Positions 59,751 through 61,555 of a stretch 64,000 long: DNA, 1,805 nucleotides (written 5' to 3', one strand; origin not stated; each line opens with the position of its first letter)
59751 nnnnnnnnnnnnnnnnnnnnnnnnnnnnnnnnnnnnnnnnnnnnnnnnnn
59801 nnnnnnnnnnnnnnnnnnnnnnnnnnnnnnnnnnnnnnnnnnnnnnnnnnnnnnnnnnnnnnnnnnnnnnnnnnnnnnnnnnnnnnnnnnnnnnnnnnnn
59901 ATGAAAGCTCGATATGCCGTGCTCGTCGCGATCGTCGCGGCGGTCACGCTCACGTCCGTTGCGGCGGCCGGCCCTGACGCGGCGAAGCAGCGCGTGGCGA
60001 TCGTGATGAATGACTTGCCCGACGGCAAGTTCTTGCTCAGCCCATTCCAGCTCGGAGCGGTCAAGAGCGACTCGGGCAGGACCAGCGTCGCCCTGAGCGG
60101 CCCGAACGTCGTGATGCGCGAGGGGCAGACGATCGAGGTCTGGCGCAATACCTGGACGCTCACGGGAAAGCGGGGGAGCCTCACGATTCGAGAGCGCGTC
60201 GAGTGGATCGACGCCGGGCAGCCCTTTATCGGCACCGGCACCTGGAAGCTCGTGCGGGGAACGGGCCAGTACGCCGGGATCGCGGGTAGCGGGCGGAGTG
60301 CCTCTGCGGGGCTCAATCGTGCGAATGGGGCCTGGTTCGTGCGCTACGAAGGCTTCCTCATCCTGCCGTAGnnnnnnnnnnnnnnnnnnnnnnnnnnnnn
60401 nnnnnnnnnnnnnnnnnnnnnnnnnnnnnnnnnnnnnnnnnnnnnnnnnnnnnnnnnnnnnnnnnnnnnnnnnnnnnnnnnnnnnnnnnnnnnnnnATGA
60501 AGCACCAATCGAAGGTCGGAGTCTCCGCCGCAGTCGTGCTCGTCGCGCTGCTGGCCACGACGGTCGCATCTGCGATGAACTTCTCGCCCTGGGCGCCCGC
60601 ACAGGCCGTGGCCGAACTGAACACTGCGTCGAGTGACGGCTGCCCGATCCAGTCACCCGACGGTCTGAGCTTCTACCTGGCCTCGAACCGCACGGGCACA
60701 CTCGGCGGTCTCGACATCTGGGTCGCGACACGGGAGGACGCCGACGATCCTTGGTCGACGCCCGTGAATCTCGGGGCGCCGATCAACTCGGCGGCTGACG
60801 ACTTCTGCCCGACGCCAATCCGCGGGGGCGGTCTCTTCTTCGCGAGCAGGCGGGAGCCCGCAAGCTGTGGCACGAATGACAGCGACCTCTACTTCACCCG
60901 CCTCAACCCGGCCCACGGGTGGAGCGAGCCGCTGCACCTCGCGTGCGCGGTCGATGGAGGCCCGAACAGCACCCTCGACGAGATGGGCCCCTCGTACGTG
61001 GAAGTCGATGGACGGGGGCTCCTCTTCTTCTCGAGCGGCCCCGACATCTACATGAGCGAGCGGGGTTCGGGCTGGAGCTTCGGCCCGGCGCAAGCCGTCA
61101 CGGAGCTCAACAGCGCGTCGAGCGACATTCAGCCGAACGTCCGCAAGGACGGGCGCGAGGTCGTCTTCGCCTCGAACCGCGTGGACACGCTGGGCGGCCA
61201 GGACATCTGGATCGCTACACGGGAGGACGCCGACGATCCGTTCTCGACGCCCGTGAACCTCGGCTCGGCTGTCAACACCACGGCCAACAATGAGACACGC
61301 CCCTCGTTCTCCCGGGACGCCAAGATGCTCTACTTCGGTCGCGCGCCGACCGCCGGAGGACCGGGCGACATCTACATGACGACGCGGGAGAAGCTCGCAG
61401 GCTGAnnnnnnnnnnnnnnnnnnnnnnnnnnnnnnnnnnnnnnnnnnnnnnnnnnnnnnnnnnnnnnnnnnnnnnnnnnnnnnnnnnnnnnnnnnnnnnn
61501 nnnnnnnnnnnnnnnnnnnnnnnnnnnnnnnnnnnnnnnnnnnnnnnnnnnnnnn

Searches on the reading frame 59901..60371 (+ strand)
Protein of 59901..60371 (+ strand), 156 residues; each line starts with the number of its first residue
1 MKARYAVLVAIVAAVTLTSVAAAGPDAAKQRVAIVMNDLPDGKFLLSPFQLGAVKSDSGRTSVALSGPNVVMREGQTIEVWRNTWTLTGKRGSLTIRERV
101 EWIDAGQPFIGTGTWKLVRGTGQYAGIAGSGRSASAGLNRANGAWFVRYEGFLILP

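Call 8: search_protein_families(library=pfam, proteins=[window:59901-60371:+], max_evalue=0.01)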
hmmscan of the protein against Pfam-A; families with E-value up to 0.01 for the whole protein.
window:59901-60371:+ (156 aa): 1 family
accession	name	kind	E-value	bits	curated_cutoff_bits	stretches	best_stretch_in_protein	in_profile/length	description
PF11528.13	DUF3224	-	0.0073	16.5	25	1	80-136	61-115/126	Protein of unknown function (DUF3224)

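Call 59: search_protein_families(library=ncbifam, proteins=[window:59901-60371:+], max_evalue=0.001)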
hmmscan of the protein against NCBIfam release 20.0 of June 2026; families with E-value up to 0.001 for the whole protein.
window:59901-60371:+ (156 aa): 0 families

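Call 71: find_homologous_proteins(query=window:59901-60371:+, max_evalue=0.00001)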
Query window:59901-60371:+ (156 aa): 1029 proteins with E <= 0.00001 among 1567 candidates; the best 120 are listed.
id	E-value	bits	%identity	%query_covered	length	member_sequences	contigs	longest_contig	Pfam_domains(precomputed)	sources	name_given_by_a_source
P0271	1.2e-95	335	100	100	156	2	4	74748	-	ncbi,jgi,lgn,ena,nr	ncbi:MAG TPA: hypothetical protein VI409_09665 [Gaiellaceae bacterium]|nr:hypothetical protein [Gaie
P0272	7.2e-80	284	85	100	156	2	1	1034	-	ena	-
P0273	2.5e-75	269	83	98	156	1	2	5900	-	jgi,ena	-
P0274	2.0e-73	263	76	82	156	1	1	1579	-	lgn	-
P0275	3.0e-73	262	79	87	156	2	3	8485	-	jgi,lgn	jgi:hypothetical protein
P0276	4.4e-72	259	79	80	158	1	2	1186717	-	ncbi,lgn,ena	-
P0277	1.2e-71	257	80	88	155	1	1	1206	-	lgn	-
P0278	3.4e-71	256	77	97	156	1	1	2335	-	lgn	-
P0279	4.6e-71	255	76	85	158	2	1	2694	-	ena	-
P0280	3.2e-70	253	75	82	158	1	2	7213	-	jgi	jgi:hypothetical protein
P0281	2.0e-68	247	75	99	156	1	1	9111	-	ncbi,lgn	-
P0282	2.1e-68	247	75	98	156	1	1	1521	-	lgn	-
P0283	2.6e-67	243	74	90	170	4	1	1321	-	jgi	-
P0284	4.0e-67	243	74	90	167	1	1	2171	-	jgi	jgi:hypothetical protein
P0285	3.1e-66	240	70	100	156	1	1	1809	-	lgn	-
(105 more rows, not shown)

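Call 74: find_encoding_contigs(protein=P0271, flank=10000, max_places=4)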
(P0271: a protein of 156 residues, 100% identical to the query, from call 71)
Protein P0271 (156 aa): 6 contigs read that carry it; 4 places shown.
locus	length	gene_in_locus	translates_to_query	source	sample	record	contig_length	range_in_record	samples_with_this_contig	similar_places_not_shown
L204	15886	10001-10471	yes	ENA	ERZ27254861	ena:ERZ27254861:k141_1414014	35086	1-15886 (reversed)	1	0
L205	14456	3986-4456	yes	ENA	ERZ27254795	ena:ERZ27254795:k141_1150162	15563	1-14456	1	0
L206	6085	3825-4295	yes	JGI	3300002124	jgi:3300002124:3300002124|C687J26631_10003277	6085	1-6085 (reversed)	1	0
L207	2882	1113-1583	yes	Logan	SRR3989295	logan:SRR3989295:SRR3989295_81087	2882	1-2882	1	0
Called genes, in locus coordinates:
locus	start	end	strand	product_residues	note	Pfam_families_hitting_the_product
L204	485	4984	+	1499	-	PF00069:Pkinase, PF07714:PK_Tyr_Ser-Thr, PF20703:nSTAND1, PF23414:Beta-prop_EML_2, PF24817:WD40_WDHD1_1st, PF25168:Beta-prop_WDR36-Utp21_2nd, PF25173:Beta-prop_WDR3_1st, PF25174:Beta-prop_THOC3, +38 more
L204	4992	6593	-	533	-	PF00486:Trans_reg_C, PF03704:BTAD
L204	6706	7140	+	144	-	-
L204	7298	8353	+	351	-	-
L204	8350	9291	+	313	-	PF25174:Beta-prop_THOC3 (faint), PF26550:Tricorn_2nd (weak), PF26549:Tricorn_N, PF07676:PD40 (faint)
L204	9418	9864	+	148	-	-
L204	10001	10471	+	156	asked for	-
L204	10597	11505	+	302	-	PF07676:PD40 (faint)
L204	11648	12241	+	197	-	PF04828:GFA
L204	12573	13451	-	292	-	-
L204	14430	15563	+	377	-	PF02674:Colicin_V, PF13365:Trypsin_2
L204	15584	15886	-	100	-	?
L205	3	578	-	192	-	?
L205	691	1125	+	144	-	-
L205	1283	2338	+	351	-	-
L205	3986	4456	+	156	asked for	-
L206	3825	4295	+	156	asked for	-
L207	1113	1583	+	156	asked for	-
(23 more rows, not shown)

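Call 77: predict_structure(alignment_id=A5)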
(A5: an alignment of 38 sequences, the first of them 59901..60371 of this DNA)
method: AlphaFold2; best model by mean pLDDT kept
length: 156 residues; sequences in the alignment: 38
mean_pLDDT: 85.4   pTM: 0.76
mean pLDDT of the five models: 85.4, 85.3, 85.1, 83.7, 83.3
residues with pLDDT >= 90: 102; 70-90: 25; 50-70: 18; < 50: 11
segments of 3 or more residues with pLDDT < 50: 17-24
pLDDT, mean of each block of 10 residues (from residue 1): 52 50 62 95 95 93 94 92 97 97 86 97 95 89 85 90
secondary structure, 60 per line:
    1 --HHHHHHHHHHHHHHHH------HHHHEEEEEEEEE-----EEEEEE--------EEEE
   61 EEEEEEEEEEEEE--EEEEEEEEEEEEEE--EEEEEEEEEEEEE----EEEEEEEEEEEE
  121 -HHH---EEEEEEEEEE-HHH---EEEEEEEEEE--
elements in order: H3-18 H25-28 E29-37 E43-48 E57-73 E76-89 E92-104 E109-120 E128-137 E145-154

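Call 79: fold_search(model_id=the predicted structure, library=pdb)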
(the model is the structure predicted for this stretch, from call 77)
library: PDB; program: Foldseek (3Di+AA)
matches with E <= 10: 1085; with E <= 0.001: 0
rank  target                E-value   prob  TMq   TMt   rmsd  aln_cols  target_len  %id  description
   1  2q03_B                3.2e-03  1.00  0.42  0.48   7.4       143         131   15  Crystal structure of uncharacterized protein (YP_563039.1) from Shewanella denitrificans OS217 at 1.80 A resolution (released 2007-05-29)
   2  6ood                  7.9e-03  0.93  0.32  0.33  13.9       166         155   11  Structure of the pterocarpan synthase dirigent protein PsPTS1 (released 2020-04-29)
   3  2q03_A                1.5e-02  0.99  0.41  0.47   7.8       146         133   12  Crystal structure of uncharacterized protein (YP_563039.1) from Shewanella denitrificans OS217 at 1.80 A resolution (released 2007-05-29)
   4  6ooc_B                1.7e-02  0.89  0.33  0.30  13.8       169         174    9  Structure of the pterocarpan synthase dirigent protein GePTS1 (released 2020-04-29)
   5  6ooc_E                1.8e-02  0.82  0.32  0.30  13.9       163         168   10  Structure of the pterocarpan synthase dirigent protein GePTS1 (released 2020-04-29)
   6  6ooc_F                2.0e-02  0.77  0.30  0.27  14.0       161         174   10  Structure of the pterocarpan synthase dirigent protein GePTS1 (released 2020-04-29)
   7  6ooc_D                2.2e-02  0.80  0.32  0.30  14.2       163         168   10  Structure of the pterocarpan synthase dirigent protein GePTS1 (released 2020-04-29)
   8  6ooc_A                2.5e-02  0.82  0.32  0.31  11.8       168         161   11  Structure of the pterocarpan synthase dirigent protein GePTS1 (released 2020-04-29)
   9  7pi0_O                2.7e-02  0.11  0.13  0.10  18.4       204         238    5  Unstacked compact Dunaliella PSII (released 2022-08-17)
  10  6ooc_C                4.2e-02  0.63  0.29  0.28  14.1       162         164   11  Structure of the pterocarpan synthase dirigent protein GePTS1 (released 2020-04-29)
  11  2erv_B                4.4e-02  0.44  0.25  0.26  15.3       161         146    9  Crystal structure of the outer membrane enzyme PagL (released 2006-04-11)
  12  8qfu_A                4.7e-02  0.93  0.38  0.43   8.0       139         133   15  Diels-Alderase AbyU mutant - Y76F (released 2024-09-18)
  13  2ooj_A                4.7e-02  0.72  0.32  0.36   9.4       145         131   14  CRYSTAL STRUCTURE OF A PROTEIN WITH UNKNOWN FUNCTION FROM DUF3224 FAMILY (SO_1590) FROM SHEWANELLA ONEIDENSIS MR-1 AT  (released 2007-02-06)
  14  5k21_B                4.9e-02  0.93  0.39  0.48   8.0       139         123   16  Pyocyanin demethylase (released 2016-12-07)
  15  3nr4_A                5.2e-02  0.60  0.23  0.21   9.9        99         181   14  Pyrabactin-bound PYL2 (released 2010-07-14)
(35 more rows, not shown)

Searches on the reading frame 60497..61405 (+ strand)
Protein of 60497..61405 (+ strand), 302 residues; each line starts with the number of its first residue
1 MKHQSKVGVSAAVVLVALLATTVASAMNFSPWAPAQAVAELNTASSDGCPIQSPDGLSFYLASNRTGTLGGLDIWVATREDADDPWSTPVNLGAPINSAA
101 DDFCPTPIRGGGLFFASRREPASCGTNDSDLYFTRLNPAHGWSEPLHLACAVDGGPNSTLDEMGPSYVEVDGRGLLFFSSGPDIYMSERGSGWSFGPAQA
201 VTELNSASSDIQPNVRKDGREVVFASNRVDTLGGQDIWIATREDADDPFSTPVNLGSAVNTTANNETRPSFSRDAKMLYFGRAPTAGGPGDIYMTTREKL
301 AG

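Call 8: search_protein_families(library=pfam, proteins=[window:60497-61405:+], max_evalue=0.01)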
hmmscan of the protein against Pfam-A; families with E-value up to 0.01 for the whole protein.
window:60497-61405:+ (302 aa): 2 families
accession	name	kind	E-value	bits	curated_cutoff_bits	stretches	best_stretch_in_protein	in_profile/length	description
PF07676.18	PD40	-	1.3e-12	47.7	20.9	1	41-76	5-38/38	WD40-like Beta Propeller Repeat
PF04616.20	Glyco_hydro_43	-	0.0034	17.2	32.2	0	59-178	79-198/288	Glycosyl hydrolases family 43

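Call 59: search_protein_families(library=ncbifam, proteins=[window:60497-61405:+], max_evalue=0.001)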
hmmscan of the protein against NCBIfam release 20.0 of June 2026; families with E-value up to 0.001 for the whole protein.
window:60497-61405:+ (302 aa): 2 families
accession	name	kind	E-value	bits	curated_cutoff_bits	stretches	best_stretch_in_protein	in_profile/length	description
NF053607.1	CHU_0125_OmpA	equivalog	1.3e-32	113.1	620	2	31-122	260-350/639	CHU_0125 family OmpA-like outer membrane integrity protein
NF052230.1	T9SS_PorE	exception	3.8e-23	81.6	600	2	25-180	258-402/648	PorE family type IX secretion system protein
